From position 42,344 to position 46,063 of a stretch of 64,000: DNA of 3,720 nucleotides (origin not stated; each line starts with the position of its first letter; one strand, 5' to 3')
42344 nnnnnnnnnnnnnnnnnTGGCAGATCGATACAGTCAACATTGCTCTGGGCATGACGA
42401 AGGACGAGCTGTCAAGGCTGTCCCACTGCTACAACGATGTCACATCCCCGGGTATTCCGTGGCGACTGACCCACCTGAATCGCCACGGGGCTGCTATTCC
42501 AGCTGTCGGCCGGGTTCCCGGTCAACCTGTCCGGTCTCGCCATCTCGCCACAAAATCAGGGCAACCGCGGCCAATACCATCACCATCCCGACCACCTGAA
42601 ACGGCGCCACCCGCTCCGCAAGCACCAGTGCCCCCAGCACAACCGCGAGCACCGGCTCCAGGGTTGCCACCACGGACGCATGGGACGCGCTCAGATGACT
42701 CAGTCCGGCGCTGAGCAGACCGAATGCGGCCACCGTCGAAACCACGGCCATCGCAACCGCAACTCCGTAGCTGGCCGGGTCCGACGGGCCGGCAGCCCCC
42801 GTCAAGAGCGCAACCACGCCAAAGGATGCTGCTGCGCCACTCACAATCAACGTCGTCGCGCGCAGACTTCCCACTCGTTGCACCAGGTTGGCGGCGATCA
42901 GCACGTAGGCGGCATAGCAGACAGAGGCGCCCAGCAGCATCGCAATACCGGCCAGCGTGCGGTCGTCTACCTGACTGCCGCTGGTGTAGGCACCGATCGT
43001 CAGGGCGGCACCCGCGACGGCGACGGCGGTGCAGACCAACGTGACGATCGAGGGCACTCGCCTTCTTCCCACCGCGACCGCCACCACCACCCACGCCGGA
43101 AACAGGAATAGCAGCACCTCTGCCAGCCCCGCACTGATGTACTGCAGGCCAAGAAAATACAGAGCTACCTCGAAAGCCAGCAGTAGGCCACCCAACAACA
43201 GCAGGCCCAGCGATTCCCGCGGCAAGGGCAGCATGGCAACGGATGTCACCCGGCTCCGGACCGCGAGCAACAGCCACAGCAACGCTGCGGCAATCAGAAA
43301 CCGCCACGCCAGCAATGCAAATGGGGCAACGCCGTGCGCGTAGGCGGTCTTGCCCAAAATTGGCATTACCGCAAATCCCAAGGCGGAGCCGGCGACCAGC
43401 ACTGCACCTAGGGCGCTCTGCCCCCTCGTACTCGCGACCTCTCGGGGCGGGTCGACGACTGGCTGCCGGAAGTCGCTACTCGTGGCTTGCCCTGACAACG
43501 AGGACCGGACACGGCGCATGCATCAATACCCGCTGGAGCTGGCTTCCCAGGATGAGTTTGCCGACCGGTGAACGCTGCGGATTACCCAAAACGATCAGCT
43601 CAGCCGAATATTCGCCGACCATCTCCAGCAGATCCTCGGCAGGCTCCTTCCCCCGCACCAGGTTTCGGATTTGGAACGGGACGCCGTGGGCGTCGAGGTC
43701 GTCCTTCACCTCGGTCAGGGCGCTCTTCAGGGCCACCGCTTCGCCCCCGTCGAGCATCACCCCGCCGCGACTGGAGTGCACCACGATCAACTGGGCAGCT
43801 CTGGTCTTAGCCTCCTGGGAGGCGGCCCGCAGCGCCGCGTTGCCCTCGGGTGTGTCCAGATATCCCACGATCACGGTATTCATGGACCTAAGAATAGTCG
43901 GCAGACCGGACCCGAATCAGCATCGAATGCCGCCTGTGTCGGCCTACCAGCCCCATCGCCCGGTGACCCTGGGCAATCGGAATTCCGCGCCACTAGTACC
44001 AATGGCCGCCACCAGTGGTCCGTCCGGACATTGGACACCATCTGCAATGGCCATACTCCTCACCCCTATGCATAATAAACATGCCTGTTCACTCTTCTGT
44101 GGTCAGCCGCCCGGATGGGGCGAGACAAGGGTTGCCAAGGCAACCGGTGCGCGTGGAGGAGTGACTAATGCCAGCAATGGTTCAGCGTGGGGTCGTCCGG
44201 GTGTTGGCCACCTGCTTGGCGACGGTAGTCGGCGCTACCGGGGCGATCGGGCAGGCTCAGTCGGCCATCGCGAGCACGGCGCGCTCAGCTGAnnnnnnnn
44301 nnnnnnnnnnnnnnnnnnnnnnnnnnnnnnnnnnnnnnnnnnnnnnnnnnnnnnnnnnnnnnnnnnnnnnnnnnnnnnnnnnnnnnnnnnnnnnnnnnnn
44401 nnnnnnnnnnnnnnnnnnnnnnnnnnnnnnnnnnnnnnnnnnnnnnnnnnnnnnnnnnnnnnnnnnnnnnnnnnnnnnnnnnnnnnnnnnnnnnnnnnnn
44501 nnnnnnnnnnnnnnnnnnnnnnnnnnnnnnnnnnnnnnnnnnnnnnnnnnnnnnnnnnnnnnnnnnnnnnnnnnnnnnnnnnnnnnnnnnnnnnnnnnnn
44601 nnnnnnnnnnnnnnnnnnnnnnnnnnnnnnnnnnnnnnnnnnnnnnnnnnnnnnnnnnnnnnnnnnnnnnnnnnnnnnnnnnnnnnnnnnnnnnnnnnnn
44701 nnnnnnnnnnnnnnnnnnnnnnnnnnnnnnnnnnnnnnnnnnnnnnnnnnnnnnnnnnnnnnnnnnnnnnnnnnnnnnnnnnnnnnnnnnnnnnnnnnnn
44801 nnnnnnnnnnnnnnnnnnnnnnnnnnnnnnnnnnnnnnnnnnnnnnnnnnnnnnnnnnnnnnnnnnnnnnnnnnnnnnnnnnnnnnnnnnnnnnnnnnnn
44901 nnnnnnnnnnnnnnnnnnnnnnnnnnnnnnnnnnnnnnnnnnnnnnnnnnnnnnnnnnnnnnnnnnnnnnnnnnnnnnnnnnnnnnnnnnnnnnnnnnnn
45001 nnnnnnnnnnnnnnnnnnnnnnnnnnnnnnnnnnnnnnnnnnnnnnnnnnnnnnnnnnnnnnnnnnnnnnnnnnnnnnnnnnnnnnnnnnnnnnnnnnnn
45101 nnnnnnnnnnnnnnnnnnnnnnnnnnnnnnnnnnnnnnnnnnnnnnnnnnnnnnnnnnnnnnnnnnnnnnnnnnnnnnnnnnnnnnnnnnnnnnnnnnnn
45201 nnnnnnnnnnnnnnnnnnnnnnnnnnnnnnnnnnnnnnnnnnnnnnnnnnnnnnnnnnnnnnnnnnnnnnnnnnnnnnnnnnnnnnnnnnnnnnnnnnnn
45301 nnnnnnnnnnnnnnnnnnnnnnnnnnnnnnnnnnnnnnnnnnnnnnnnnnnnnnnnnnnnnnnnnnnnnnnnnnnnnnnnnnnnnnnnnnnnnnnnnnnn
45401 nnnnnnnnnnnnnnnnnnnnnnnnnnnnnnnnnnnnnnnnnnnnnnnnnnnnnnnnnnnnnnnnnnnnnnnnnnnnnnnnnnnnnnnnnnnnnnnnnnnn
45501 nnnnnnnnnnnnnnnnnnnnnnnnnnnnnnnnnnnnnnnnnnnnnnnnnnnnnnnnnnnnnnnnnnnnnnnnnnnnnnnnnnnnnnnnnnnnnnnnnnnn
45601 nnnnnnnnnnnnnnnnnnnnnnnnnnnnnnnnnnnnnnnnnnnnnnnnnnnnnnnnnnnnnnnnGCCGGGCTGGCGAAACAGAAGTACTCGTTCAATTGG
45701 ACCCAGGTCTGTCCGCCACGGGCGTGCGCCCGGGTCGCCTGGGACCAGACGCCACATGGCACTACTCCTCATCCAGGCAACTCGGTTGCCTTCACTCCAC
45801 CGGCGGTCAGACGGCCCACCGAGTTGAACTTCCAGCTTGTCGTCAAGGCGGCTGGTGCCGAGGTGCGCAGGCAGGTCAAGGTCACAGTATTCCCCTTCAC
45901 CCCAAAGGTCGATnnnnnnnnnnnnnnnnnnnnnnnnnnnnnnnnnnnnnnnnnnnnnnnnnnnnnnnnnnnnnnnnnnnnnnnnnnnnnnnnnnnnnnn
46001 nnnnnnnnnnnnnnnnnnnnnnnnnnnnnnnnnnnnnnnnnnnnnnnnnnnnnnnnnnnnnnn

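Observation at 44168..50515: Giant protein 1 is compositionally bipartite: a basic, Arg-rich Ig/DUF11-like third, then about 1,370 aa almost devoid of Arg/Lys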

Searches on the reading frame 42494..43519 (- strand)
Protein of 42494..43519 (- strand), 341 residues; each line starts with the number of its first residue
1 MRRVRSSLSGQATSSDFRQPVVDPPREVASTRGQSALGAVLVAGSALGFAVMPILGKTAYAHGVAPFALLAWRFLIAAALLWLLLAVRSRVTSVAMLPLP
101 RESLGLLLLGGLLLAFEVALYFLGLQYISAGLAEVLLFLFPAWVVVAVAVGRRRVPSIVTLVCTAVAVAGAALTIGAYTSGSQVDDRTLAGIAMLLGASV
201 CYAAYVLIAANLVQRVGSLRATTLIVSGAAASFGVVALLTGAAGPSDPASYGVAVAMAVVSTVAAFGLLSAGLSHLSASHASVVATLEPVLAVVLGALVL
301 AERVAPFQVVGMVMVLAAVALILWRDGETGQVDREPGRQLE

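Call 9: search_protein_families(library=pfam, proteins=[window:42494-43519:-], max_evalue=0.001)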
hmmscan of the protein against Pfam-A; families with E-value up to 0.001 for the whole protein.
window:42494-43519:- (341 aa): 1 family
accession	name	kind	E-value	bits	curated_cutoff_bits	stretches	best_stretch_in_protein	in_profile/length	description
PF00892.27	EamA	-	1.1e-29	103.8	28.2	2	190-323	2-134/135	EamA-like transporter family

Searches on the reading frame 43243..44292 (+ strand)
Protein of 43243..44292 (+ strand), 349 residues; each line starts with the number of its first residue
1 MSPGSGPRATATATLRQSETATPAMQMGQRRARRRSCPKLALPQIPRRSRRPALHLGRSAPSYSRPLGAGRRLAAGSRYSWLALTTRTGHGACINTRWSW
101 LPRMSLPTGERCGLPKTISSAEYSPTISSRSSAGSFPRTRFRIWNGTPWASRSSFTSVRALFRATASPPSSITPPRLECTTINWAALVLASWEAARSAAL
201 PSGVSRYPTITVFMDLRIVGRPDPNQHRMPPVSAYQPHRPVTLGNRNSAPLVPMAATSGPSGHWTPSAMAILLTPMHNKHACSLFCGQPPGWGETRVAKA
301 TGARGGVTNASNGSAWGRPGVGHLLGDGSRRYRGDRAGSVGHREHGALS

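Call 9: search_protein_families(library=pfam, proteins=[window:43243-44292:+], max_evalue=0.001)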
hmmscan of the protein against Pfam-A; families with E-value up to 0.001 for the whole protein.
window:43243-44292:+ (349 aa): 0 families

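Call 26: search_protein_families(library=ncbifam, proteins=[window:43243-44292:+], max_evalue=1)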
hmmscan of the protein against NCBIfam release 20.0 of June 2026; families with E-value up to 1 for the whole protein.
window:43243-44292:+ (349 aa): 0 families

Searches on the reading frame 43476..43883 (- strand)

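Call 95: search_protein_families(library=pfam, proteins=[window:43476-43883:-], max_evalue=0.00001)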
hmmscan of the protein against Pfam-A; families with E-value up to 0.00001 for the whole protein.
window:43476-43883:- (135 aa): 1 family
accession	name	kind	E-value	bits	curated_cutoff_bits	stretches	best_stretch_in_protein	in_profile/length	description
PF00582.32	Usp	-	1.3e-21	78.1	24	1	2-131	3-141/141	Universal stress protein family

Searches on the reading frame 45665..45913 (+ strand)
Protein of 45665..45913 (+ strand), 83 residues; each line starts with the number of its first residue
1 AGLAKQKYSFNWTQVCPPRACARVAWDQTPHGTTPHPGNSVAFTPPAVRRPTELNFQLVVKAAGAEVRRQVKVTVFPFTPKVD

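Call 76: search_protein_families(library=pfam, alignment_id=A6, max_evalue=1)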
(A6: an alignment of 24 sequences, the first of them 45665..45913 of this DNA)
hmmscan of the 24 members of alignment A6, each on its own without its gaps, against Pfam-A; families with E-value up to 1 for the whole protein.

A. member 1, window:45665-45913:+ (83 aa): 1 family
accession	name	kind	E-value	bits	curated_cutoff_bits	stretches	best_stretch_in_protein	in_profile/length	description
PF22352.2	K319L-like_PKD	-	0.059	13.8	27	1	8-75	29-84/84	K319L-like, PKD domain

B. families by the number of members that match (of 24 scanned): 13 families
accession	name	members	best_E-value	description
PF22352.2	K319L-like_PKD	10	1.1e-05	K319L-like, PKD domain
PF02018.23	CBM_4_9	1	0.00057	Carbohydrate binding domain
PF23981.1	DUF7305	1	0.0036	Domain of unknown function (DUF7305)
PF18968.5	DUF5707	1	0.029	Family of unknown function (DUF5707)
PF15354.11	KAAG1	1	0.041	Kidney-associated antigen 1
PF20009.4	GEVED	1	0.072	GEVED domain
PF19476.4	DUF6013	1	0.073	Family of unknown function (DUF6013)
PF18438.7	Glyco_hydro_38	1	0.087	Glycosyl hydrolases family 38 C-terminal domain 1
PF09961.14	DUF2195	1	0.11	Uncharacterized protein conserved in bacteria (DUF2195)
PF01357.27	Expansin_C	1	0.12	Expansin C-terminal domain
PF12222.14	PNGaseA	1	0.13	Peptide N-acetyl-beta-D-glucosaminyl asparaginase amidase A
PF25513.1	P2_C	1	0.17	Viral coat protein P2 C-terminal domain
PF00989.32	PAS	1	0.2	PAS fold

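Call 77: search_solved_structures(query=A6, max_evalue=1)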
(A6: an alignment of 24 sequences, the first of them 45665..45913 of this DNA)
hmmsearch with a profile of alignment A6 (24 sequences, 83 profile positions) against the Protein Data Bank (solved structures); distinct sequences matched with E-value up to 1: 1.
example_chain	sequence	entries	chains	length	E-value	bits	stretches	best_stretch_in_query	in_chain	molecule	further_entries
6nz0_Z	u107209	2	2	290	0.011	18.8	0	54-79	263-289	Dyslexia-associated protein KIAA0319-like protein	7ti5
